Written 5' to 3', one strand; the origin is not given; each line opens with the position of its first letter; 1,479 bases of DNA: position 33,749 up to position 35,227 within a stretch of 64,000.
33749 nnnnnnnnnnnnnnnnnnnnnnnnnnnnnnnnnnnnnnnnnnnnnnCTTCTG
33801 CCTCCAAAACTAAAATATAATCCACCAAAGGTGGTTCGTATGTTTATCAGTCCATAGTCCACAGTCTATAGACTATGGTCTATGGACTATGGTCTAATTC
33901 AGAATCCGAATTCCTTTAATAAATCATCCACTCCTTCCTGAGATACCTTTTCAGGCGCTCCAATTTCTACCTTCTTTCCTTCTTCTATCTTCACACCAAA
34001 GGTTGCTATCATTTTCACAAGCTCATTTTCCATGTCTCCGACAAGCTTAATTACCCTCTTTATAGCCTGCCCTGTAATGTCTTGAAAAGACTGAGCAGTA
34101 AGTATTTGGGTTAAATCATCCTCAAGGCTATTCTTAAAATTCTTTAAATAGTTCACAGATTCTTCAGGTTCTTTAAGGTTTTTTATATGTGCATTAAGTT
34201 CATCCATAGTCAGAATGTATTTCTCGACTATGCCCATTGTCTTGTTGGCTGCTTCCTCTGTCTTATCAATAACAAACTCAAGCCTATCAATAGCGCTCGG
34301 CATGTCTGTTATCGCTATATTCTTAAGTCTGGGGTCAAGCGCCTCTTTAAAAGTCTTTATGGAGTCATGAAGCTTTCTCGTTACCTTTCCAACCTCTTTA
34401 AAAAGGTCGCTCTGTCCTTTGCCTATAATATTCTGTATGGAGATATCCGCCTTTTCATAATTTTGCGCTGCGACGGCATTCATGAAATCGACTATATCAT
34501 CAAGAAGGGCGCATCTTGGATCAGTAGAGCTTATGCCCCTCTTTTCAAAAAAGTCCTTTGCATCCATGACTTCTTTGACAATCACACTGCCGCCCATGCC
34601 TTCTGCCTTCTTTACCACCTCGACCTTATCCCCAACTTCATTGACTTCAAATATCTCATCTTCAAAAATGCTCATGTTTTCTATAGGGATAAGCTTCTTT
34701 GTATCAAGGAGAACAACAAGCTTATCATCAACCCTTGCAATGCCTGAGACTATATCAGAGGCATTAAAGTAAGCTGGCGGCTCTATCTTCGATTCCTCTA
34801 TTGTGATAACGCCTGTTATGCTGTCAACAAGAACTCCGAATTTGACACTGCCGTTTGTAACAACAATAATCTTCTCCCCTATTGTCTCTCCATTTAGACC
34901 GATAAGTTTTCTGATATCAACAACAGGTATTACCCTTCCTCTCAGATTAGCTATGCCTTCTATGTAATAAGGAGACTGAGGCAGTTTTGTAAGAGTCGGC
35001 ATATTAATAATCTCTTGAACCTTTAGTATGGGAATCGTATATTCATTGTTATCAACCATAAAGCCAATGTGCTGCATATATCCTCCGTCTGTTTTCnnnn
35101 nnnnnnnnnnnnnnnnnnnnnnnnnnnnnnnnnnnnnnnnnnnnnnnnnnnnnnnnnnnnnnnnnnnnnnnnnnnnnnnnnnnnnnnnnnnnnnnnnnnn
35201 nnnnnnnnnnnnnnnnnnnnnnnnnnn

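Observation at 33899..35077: CheW-CheZ fusion protein: the CheY-P phosphatase appears built into the receptor array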

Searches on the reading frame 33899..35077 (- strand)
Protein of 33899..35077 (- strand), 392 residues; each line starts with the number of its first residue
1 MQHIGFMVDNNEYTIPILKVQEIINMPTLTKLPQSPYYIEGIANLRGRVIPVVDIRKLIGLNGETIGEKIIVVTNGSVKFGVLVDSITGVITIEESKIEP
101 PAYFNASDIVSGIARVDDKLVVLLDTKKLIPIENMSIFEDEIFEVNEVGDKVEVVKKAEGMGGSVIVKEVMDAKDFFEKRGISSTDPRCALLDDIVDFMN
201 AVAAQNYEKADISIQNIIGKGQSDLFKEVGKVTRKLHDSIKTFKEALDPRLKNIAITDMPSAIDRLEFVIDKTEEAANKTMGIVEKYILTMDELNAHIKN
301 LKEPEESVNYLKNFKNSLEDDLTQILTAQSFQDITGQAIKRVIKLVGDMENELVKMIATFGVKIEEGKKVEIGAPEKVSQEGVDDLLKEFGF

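Call 3: search_protein_families(library=pfam, proteins=[window:33899-35077:-], max_evalue=0.01)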
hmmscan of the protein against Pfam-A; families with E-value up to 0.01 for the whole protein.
window:33899-35077:- (392 aa): 2 families
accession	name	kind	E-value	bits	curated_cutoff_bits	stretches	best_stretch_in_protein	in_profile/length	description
PF04344.18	CheZ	-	9.1e-35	120.8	30.7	2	224-303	2-78/203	Chemotaxis phosphatase, CheZ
PF01584.24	CheW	-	3.8e-34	117.7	23.5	1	3-130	2-134/138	CheW-like domain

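Call 4: search_protein_families(library=ncbifam, proteins=[window:33899-35077:-], max_evalue=0.01)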
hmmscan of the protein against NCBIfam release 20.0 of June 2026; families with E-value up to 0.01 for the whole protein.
window:33899-35077:- (392 aa): 4 families
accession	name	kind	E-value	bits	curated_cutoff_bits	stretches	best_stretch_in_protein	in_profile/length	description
NF008368.0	PRK11166.1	equivalog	3e-20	72.9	257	2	217-303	11-94/217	protein phosphatase CheZ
NF007903.0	PRK10612.1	equivalog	2.9e-19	69.4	260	1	6-139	22-160/167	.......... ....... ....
NF041271.1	Phos_CheZ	equivalog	0.0015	18.1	350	1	263-371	105-213/242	protein phosphatase CheZ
TIGR00634.1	recN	equivalog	0.0046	15.9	407.85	1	210-386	245-422/563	DNA repair protein RecN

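Call 5: find_homologous_proteins(query=window:33899-35077:-, max_evalue=0.00001)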
Query window:33899-35077:- (392 aa): 770 proteins with E <= 0.00001 among 8000 candidates; the best 120 are listed.
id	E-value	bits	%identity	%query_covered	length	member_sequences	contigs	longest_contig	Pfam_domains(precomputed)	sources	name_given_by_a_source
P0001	5.1e-239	811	98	100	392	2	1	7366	PF01584.25,PF04344.19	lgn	-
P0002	1.8e-225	766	91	100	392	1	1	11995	PF01584.25,PF04344.19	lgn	-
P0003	1.0e-217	740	88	100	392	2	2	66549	PF01584.25,PF04344.19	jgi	jgi:chemotaxis protein CheZ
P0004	1.0e-197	675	79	100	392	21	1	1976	PF01584.25,PF04344.19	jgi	jgi:chemotaxis protein CheZ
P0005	6.3e-195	666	79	100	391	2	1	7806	PF01584.25,PF04344.19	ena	-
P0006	2.5e-192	657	77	100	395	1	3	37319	PF01584.25,PF04344.19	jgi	jgi:chemotaxis protein CheZ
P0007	1.8e-190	651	75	100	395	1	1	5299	PF01584.25,PF04344.19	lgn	-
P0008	3.3e-190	650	76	100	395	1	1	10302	PF01584.25,PF04344.19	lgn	-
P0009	1.0e-189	648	75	100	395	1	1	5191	PF01584.25,PF04344.19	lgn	-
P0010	1.8e-189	648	76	100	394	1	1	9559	PF01584.25,PF04344.19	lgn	-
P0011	6.2e-189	646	76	100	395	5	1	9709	PF01584.25,PF04344.19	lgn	-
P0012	1.1e-188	645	76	100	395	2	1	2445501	PF01584.25,PF04344.19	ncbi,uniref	ncbi:hypothetical protein A45J_2234 [hot springs metagenome]|uniref:CheW-like domain-containing prot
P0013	3.3e-188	643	75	100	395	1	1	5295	PF01584.25,PF04344.19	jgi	jgi:chemotaxis protein CheZ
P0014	4.2e-188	643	76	100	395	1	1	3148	PF01584.25,PF04344.19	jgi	jgi:chemotaxis protein CheZ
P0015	6.1e-188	643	75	100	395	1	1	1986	PF01584.25,PF04344.19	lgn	-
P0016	4.0e-187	640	72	100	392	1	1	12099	PF01584.25,PF04344.19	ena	-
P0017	4.5e-187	640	73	100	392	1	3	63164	PF01584.25,PF04344.19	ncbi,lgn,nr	ncbi:MAG: protein phosphatase CheZ [Nitrospirae bacterium]|nr:protein phosphatase CheZ [Nitrospirota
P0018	1.8e-186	638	72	100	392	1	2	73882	PF01584.25,PF04344.19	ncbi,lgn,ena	-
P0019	3.0e-186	637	72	100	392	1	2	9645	PF01584.25,PF04344.19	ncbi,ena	-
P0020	6.4e-186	636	77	98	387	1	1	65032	PF01584.25,PF04344.19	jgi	jgi:chemotaxis protein CheZ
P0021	1.2e-185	635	74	100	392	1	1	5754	PF01584.25,PF04344.19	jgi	jgi:chemotaxis protein CheZ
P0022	1.2e-184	632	74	100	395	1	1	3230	PF01584.25,PF04344.19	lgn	-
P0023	2.3e-184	631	76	98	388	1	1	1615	PF01584.25,PF04344.19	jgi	jgi:chemotaxis protein CheZ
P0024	8.0e-184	629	73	100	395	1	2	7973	PF01584.25,PF04344.19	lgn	-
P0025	3.4e-182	624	73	100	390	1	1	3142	PF01584.25,PF04344.19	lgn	-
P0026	9.0e-182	622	71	100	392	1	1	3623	PF01584.25,PF04344.19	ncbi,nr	ncbi:MAG: protein phosphatase CheZ [Nitrospirae bacterium]|nr:protein phosphatase CheZ [Nitrospirota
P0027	1.1e-181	622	72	100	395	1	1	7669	PF01584.25,PF04344.19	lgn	-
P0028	2.1e-181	621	72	100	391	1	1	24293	PF01584.25,PF04344.19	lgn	-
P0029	4.4e-181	620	72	100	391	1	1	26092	PF01584.25,PF04344.19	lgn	-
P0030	6.4e-181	619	71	100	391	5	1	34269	PF01584.25,PF04344.19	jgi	jgi:chemotaxis signal transduction protein/chemotaxis regulatin CheY-phosphate phosphatase CheZ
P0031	6.5e-181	619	72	100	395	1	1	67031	PF01584.25,PF04344.19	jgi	jgi:chemotaxis protein CheZ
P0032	7.0e-181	619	72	100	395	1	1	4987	PF01584.25,PF04344.19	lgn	-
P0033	7.1e-181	619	71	100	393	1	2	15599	PF01584.25,PF04344.19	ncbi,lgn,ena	-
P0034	2.5e-180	617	72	100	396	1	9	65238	PF01584.25,PF04344.19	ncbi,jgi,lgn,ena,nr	ncbi:MAG TPA: hypothetical protein DHV16_01005 [Nitrospiraceae bacterium]|nr:MAG: hypothetical prote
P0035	6.2e-180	616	71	100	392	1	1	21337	PF01584.25,PF04344.19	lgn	-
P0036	6.3e-180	616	72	100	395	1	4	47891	PF01584.25,PF04344.19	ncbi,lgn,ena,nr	ncbi:MAG: protein phosphatase CheZ [Nitrospirae bacterium]|nr:protein phosphatase CheZ [Nitrospirota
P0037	1.1e-179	615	71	100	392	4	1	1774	PF01584.25,PF04344.19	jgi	jgi:chemotaxis protein CheZ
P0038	2.0e-179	615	70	100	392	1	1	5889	PF01584.25,PF04344.19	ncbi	ncbi:MAG: protein phosphatase CheZ [Nitrospirota bacterium]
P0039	2.9e-179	614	73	98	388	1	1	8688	PF01584.25,PF04344.19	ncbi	-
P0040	6.3e-178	610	70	100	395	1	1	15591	PF01584.25,PF04344.19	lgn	-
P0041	8.4e-178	609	72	100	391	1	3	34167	PF01584.25,PF04344.19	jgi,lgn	jgi:chemotaxis protein CheZ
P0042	1.0e-177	609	74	98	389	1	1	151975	PF01584.25,PF04344.19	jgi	jgi:chemotaxis protein CheZ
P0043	7.1e-177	606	71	100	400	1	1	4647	PF01584.25,PF04344.19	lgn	-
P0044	1.0e-176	606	71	100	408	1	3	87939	PF01584.25,PF04344.19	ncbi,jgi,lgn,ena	-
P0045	1.1e-176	605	72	100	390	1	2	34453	PF01584.25,PF04344.19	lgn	-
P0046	2.2e-176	604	71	100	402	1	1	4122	PF01584.25,PF04344.19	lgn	-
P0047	2.4e-176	604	68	100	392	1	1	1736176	PF01584.25,PF04344.19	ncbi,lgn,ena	-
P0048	8.4e-175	599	69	100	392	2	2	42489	PF01584.25,PF04344.19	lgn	-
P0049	1.5e-174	598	71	100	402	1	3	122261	PF01584.25,PF04344.19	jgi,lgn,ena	jgi:chemotaxis protein CheZ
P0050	1.5e-174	598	80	88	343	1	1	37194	PF01584.25,PF04344.19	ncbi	ncbi:MAG: protein phosphatase CheZ, partial [Nitrospirota bacterium]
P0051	1.8e-174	598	68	100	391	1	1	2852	PF01584.25,PF04344.19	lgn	-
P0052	2.1e-173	595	70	100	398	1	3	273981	PF01584.25,PF04344.19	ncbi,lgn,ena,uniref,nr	ncbi:MAG: protein phosphatase CheZ [Alphaproteobacteria bacterium]|uniref:Protein phosphatase CheZ n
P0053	3.5e-173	594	72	100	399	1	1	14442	PF01584.25,PF04344.19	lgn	-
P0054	1.6e-172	592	69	100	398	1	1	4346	PF01584.25,PF04344.19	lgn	-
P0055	3.3e-172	591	69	100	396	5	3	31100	PF01584.25,PF04344.19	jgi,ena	-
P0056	3.4e-172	591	67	100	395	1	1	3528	PF01584.25,PF04344.19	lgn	-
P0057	6.6e-171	586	68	100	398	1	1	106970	PF01584.25,PF04344.19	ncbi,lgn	ncbi:MAG: protein phosphatase CheZ [Thermodesulfovibrionales bacterium]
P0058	7.1e-171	586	67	100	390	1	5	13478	PF01584.25,PF04344.19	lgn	-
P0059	1.8e-169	582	67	100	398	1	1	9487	PF01584.25,PF04344.19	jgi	jgi:chemotaxis signal transduction protein/chemotaxis regulatin CheY-phosphate phosphatase CheZ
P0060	9.8e-169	579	72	96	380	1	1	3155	PF01584.25,PF04344.19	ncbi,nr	ncbi:MAG TPA: hypothetical protein DHW81_00140, partial [Nitrospiraceae bacterium]|nr:hypothetical p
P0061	7.7e-168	576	66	100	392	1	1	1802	PF01584.25,PF04344.19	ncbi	-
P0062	1.6e-167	575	68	100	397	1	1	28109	PF01584.25,PF04344.19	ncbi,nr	ncbi:MAG: protein phosphatase CheZ [Thermodesulfovibrionales bacterium]|nr:protein phosphatase CheZ 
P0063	5.2e-167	574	67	100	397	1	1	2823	PF01584.25,PF04344.19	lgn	-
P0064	1.1e-166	573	66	100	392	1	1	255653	PF01584.25,PF04344.19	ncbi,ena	-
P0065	1.6e-166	572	66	100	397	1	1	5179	PF01584.25,PF04344.19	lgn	-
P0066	1.7e-166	572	66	100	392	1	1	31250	PF01584.25,PF04344.19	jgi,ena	jgi:chemotaxis protein CheZ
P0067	2.3e-166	572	66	100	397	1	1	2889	PF01584.25,PF04344.19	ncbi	ncbi:MAG: protein phosphatase CheZ [Thermodesulfovibrionales bacterium]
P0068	5.6e-166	570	66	100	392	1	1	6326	PF01584.25,PF04344.19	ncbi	-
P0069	4.3e-165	567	66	100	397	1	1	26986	PF01584.25,PF04344.19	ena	-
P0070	1.0e-164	566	65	100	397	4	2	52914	PF01584.25,PF04344.19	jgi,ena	-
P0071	1.2e-164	566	66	100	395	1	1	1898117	PF01584.25,PF04344.19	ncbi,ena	-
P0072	1.7e-164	565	67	100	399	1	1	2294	PF01584.25,PF04344.19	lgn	-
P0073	2.3e-164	565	66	100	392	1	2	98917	PF01584.25,PF04344.19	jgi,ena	jgi:chemotaxis protein CheZ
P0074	3.1e-164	565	67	100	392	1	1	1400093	PF01584.25,PF04344.19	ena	-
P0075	4.2e-164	564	65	100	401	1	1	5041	PF01584.25,PF04344.19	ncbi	-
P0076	4.6e-164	564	66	100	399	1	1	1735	PF01584.25,PF04344.19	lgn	-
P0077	2.7e-163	561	65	100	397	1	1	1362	PF01584.25,PF04344.19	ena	-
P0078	2.9e-163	561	66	100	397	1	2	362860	PF01584.25,PF04344.19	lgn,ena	-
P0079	4.6e-163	561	66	100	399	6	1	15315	PF01584.25,PF04344.19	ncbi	-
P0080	5.4e-163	560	64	100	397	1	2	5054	PF01584.25,PF04344.19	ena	-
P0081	8.8e-163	560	67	100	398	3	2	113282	PF01584.25,PF04344.19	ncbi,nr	ncbi:MAG: protein phosphatase CheZ [Nitrospirae bacterium]|nr:protein phosphatase CheZ [Nitrospirota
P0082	1.5e-162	559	65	100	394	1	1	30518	PF01584.25,PF04344.19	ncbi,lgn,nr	ncbi:MAG: protein phosphatase CheZ [Nitrospirae bacterium]|nr:protein phosphatase CheZ [Nitrospirota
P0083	3.0e-162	558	65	100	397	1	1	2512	PF01584.25,PF04344.19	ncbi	-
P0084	5.5e-162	557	65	100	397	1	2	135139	PF01584.25,PF04344.19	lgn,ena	-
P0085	1.1e-161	556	64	100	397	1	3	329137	PF01584.25,PF04344.19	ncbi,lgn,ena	ncbi:MAG: protein phosphatase CheZ [Dissulfurispiraceae bacterium]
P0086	1.9e-161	555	66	100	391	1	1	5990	PF01584.25,PF04344.19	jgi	jgi:chemotaxis protein CheZ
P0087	6.9e-161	554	65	100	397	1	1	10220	PF01584.25,PF04344.19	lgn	-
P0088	5.2e-160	551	68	97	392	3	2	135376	PF01584.25,PF04344.19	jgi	jgi:chemotaxis protein CheZ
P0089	2.0e-159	549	65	100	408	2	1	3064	PF01584.25,PF04344.19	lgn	-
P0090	2.2e-159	549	66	100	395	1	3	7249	PF01584.25,PF04344.19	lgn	-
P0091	3.1e-159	548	63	100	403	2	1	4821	PF01584.25,PF04344.19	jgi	jgi:chemotaxis signal transduction protein/chemotaxis regulatin CheY-phosphate phosphatase CheZ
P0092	4.8e-159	547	64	100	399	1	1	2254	PF01584.25,PF04344.19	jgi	-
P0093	2.3e-158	545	63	100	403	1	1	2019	PF01584.25,PF04344.19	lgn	-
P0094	3.1e-158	545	64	100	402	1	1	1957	PF01584.25,PF04344.19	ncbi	-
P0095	3.7e-158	545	64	100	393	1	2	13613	PF01584.25,PF04344.19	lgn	-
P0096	5.1e-158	544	65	100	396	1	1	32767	PF01584.25,PF04344.19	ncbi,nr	ncbi:MAG: protein phosphatase CheZ [Nitrospiraceae bacterium]|nr:protein phosphatase CheZ [Nitrospir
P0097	6.1e-158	544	64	100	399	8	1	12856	PF01584.25,PF04344.19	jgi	-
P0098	9.5e-158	543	63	100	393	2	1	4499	PF01584.25,PF04344.19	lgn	-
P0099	1.0e-157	543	64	100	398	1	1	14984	PF01584.25,PF04344.19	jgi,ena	-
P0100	1.3e-157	543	64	100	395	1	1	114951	PF01584.25,PF04344.19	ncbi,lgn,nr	ncbi:MAG: protein phosphatase CheZ [Nitrospirae bacterium]|nr:protein phosphatase CheZ [Nitrospirota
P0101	1.6e-157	542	63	100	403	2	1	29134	PF01584.25,PF04344.19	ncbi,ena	-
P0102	2.6e-157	542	63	100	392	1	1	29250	PF01584.25,PF04344.19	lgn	-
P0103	2.8e-157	542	65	100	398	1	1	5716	PF01584.25,PF04344.19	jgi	jgi:chemotaxis protein CheZ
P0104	1.4e-156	539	63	100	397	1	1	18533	PF01584.25,PF04344.19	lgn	-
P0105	1.7e-156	539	63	100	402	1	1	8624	PF01584.25,PF04344.19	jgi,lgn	jgi:chemotaxis protein CheZ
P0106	2.7e-156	538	62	100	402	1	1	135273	PF01584.25,PF04344.19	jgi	jgi:chemotaxis signal transduction protein/chemotaxis regulatin CheY-phosphate phosphatase CheZ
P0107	3.3e-156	538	62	100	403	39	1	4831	PF01584.25,PF04344.19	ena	-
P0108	3.5e-156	538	63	100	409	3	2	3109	PF01584.25,PF04344.19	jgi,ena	-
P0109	3.5e-156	538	63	100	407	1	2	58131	PF01584.25,PF04344.19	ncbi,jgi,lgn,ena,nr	ncbi:MAG TPA: protein phosphatase CheZ [Dissulfurispiraceae bacterium]|nr:protein phosphatase CheZ [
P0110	4.9e-156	538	64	100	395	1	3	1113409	PF01584.25,PF04344.19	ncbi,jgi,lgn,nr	ncbi:MAG: protein phosphatase CheZ [Dissulfurispiraceae bacterium]|jgi:chemotaxis protein CheZ|nr:pr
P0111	1.0e-155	537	62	100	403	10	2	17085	PF01584.25,PF04344.19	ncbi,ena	-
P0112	2.2e-155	535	64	100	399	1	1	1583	PF01584.25,PF04344.19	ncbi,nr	ncbi:MAG: protein phosphatase CheZ [Thermodesulfovibrionales bacterium]|nr:protein phosphatase CheZ 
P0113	2.4e-155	535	63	100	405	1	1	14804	PF01584.25,PF04344.19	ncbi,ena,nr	ncbi:MAG TPA: protein phosphatase CheZ [Dissulfurispiraceae bacterium]|nr:protein phosphatase CheZ [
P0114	2.5e-155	535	63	100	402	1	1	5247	PF01584.25,PF04344.19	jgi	jgi:chemotaxis protein CheZ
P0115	3.9e-155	535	63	100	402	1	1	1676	PF01584.25,PF04344.19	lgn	-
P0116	1.8e-154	532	62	100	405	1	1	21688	PF01584.25,PF04344.19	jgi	jgi:chemotaxis signal transduction protein/chemotaxis regulatin CheY-phosphate phosphatase CheZ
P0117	2.9e-154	532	63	100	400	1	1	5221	PF01584.25,PF04344.19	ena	-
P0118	3.3e-154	532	63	100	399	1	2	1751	PF01584.25,PF04344.19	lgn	-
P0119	6.9e-154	530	62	100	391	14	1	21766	PF01584.25,PF04344.19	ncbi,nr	ncbi:protein phosphatase CheZ [Thermodesulfovibrionales bacterium]|nr:protein phosphatase CheZ [Ther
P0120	8.2e-154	530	62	100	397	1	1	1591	PF01584.25,PF04344.19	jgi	jgi:chemotaxis protein CheZ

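Call 17: search_solved_structures(query=window:33899-35077:-, max_evalue=0.01, show_alignments=4)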
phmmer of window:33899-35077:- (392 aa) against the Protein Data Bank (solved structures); distinct sequences matched with E-value up to 0.01: 9.
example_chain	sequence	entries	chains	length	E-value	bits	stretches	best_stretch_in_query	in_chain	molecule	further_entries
2qdl_A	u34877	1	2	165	2.9e-22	82.6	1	6-132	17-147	Chemotaxis signal transduction protein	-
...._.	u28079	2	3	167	1.3e-17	67.3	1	4-144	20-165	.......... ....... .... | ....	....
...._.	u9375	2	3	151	1.3e-16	64.1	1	4-131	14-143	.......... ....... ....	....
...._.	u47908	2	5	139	1.4e-16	63.9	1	4-130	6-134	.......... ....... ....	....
8c5v_E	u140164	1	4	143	1.4e-16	63.9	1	4-135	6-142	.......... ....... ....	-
4jpb_W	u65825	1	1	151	1.8e-16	63.5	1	4-130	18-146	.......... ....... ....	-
1kmi_Z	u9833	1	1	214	1.3e-09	41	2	321-358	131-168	Chemotaxis protein cheZ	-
4cj9_A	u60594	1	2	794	0.0072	18.8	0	153-186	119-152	BURRH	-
4cja_A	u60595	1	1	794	0.0075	18.7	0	153-186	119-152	BURRH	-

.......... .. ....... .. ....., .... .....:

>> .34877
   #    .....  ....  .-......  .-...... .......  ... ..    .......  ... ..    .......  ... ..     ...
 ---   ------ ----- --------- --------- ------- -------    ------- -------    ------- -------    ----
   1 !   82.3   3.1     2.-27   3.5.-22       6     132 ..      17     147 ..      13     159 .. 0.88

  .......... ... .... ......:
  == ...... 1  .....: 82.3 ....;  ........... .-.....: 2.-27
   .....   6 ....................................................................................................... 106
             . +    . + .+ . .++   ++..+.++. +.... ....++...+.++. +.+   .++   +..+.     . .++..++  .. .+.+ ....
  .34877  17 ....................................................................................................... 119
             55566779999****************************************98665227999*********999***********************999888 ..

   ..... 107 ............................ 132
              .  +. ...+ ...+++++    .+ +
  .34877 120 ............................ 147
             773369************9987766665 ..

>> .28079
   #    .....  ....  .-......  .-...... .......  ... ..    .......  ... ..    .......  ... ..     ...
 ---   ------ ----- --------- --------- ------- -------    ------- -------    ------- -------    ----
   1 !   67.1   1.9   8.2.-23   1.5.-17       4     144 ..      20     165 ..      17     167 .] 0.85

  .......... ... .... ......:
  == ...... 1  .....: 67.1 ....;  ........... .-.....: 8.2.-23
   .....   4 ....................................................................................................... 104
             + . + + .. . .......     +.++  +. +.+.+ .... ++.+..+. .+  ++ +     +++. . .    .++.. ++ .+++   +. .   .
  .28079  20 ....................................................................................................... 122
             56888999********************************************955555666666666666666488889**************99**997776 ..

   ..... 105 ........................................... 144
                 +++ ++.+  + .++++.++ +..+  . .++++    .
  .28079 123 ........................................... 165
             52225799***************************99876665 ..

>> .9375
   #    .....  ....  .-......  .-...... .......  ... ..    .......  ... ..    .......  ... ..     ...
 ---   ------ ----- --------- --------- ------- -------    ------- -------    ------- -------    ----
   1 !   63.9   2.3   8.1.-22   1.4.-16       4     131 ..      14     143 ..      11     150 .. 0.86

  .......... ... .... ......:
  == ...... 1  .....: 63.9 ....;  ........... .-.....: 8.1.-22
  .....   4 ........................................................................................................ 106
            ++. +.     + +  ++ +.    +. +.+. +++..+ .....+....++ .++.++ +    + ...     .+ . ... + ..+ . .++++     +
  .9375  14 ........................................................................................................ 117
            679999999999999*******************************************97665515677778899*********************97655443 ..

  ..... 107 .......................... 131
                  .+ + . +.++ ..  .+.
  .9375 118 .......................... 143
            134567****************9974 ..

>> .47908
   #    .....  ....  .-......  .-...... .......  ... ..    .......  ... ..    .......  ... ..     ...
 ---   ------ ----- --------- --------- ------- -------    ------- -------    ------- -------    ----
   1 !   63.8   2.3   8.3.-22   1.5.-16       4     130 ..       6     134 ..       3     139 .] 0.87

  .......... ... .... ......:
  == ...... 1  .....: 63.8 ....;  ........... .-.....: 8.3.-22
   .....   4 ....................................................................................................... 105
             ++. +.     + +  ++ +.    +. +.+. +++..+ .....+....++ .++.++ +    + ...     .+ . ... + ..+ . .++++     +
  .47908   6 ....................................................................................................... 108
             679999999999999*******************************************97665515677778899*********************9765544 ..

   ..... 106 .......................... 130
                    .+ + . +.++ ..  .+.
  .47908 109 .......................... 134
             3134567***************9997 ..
